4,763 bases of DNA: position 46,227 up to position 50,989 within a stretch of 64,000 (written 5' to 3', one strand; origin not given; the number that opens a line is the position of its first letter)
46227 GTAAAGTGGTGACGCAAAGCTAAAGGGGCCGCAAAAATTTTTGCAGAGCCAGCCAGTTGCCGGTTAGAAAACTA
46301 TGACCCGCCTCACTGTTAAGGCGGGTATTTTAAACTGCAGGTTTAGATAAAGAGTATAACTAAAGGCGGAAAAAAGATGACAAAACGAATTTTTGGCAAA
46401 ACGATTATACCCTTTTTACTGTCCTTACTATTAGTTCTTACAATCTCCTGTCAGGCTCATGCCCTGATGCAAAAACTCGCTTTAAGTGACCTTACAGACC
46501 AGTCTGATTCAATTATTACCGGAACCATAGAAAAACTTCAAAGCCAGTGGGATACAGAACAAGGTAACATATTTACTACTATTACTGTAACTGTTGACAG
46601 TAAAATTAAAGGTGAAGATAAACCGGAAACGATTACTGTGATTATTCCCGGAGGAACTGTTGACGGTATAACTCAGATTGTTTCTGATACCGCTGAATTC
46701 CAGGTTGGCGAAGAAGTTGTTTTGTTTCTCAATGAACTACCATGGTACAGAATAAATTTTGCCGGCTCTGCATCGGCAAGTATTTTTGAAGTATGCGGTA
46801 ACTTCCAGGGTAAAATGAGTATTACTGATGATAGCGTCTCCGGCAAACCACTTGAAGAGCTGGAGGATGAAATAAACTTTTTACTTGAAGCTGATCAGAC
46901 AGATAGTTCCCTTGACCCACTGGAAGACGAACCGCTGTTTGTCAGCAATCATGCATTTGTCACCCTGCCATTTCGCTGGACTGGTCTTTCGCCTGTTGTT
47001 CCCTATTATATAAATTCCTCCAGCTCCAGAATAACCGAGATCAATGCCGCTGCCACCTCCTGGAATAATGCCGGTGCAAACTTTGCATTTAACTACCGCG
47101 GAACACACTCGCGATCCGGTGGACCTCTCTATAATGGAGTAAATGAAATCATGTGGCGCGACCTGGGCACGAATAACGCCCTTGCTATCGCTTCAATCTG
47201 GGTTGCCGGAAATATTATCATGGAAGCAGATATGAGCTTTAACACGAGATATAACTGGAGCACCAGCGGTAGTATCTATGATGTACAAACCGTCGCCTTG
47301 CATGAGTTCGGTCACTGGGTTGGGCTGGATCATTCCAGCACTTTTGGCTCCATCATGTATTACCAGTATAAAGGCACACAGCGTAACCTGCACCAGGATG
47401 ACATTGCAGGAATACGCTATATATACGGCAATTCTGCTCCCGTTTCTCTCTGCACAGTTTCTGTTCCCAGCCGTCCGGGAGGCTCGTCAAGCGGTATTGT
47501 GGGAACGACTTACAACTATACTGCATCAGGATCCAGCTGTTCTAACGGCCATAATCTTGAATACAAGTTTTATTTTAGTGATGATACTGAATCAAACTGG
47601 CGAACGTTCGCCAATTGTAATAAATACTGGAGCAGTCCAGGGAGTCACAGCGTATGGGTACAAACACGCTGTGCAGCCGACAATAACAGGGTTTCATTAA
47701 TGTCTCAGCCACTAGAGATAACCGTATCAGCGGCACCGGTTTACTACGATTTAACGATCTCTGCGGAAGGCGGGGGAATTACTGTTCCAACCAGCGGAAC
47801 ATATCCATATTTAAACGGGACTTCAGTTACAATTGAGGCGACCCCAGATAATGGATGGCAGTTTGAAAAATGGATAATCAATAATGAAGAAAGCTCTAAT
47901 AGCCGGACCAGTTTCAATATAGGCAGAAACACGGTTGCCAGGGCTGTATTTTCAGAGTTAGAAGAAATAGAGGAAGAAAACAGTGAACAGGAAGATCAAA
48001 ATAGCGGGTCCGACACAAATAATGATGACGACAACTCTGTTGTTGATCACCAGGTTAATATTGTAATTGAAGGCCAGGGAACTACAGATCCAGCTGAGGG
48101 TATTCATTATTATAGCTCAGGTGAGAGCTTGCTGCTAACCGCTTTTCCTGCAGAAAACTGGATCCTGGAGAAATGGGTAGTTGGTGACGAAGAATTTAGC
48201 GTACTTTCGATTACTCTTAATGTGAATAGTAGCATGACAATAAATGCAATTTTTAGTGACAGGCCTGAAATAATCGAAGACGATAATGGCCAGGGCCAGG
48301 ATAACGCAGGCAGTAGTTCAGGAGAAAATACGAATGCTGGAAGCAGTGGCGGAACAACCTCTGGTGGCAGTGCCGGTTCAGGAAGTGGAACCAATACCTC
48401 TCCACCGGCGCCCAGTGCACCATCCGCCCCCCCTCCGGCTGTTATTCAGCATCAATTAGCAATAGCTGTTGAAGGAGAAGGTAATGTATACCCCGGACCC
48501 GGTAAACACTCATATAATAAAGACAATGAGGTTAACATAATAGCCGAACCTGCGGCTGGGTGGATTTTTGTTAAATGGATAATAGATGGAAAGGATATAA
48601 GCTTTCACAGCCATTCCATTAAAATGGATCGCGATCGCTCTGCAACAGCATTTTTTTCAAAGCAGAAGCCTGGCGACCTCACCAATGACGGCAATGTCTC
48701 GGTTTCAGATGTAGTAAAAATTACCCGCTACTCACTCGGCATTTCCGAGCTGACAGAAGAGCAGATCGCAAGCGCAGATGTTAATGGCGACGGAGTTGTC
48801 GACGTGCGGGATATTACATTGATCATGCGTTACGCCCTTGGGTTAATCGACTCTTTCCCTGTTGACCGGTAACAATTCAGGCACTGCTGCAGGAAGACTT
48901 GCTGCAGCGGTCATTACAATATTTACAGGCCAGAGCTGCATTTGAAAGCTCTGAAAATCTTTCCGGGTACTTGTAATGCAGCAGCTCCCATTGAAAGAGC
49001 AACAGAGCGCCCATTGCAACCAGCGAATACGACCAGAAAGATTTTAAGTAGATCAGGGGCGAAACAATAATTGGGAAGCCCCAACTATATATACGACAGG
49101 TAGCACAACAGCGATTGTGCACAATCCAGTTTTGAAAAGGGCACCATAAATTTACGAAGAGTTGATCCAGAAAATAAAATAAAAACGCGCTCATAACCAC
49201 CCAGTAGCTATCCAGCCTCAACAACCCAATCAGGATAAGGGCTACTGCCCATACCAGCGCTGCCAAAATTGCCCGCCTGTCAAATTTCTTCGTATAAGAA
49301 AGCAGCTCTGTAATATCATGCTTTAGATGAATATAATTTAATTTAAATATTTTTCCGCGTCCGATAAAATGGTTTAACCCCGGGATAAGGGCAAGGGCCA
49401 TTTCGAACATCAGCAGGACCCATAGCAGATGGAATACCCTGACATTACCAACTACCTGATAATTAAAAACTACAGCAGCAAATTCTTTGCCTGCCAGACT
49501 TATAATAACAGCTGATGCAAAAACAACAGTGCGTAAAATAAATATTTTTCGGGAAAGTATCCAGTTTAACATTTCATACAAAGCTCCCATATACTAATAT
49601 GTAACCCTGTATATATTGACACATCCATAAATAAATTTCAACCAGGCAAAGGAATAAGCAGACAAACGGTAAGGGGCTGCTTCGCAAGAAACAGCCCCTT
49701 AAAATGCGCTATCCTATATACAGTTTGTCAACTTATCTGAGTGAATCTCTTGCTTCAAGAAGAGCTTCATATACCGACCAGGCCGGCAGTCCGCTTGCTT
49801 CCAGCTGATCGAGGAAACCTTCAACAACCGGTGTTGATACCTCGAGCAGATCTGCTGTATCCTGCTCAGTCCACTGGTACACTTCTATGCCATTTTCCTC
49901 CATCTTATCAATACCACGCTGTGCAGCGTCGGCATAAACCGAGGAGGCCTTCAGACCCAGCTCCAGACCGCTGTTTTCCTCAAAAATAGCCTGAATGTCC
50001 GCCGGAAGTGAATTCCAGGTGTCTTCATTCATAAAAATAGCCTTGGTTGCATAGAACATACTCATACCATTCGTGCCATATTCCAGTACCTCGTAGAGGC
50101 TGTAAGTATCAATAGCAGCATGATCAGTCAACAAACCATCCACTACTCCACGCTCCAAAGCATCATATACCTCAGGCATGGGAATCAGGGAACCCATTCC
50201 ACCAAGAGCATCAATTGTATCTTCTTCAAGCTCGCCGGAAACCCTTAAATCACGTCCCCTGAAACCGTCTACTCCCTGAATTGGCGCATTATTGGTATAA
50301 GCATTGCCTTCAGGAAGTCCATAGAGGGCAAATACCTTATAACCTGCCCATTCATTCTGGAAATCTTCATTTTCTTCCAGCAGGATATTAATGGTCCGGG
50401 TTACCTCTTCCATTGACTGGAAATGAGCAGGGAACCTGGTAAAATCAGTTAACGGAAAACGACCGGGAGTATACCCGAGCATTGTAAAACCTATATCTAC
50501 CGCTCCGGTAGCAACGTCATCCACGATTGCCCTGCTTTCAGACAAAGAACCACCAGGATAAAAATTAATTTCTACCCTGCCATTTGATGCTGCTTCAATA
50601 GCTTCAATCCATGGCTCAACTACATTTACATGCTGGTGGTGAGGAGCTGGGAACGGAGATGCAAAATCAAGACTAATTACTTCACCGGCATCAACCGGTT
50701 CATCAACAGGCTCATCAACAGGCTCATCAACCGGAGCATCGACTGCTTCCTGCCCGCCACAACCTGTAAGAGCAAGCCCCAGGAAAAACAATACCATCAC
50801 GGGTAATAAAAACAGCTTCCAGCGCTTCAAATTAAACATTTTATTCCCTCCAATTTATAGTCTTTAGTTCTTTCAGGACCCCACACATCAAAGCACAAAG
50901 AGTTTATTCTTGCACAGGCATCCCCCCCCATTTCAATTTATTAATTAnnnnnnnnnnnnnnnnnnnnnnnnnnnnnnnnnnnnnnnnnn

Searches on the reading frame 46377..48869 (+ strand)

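Call 28: search_protein_families(library=pfam, proteins=[window:46377-48869:+], max_evalue=0.001)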
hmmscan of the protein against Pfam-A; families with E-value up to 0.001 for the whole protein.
window:46377-48869:+ (831 aa): 4 families
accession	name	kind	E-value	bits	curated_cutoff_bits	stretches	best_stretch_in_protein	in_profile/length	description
PF18998.6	Flg_new_2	-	8.5e-24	83.8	23.6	2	457-526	1-70/73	Divergent InlB B-repeat domain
PF00413.30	Peptidase_M10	-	8.3e-16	58.7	24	1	278-351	81-159/159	Matrixin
PF00404.24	Dockerin_1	-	3e-11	43.8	22.9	1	765-819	1-55/57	Dockerin type I domain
PF18911.6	PKD_4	-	0.00089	19.7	27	0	369-431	10-69/85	PKD domain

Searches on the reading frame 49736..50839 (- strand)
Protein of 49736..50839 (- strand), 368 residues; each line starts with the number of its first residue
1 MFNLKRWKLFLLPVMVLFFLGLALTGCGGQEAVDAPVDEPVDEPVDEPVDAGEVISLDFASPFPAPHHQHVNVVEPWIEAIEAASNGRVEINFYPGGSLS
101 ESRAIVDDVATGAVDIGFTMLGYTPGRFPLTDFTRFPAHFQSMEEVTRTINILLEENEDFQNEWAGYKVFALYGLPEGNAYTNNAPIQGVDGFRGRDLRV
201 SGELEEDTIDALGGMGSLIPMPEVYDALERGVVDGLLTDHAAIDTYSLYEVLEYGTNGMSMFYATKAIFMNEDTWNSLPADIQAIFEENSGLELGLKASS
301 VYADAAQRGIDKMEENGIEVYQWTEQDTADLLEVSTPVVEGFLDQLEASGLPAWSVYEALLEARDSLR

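Call 28: search_protein_families(library=pfam, proteins=[window:49736-50839:-], max_evalue=0.001)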
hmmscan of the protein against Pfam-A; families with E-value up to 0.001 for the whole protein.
window:49736-50839:- (368 aa): 1 family
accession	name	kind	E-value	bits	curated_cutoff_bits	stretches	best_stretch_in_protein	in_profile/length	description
PF03480.18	DctP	-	8.3e-44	150.5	23.4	1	66-341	7-281/286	Bacterial extracellular solute-binding protein, family 7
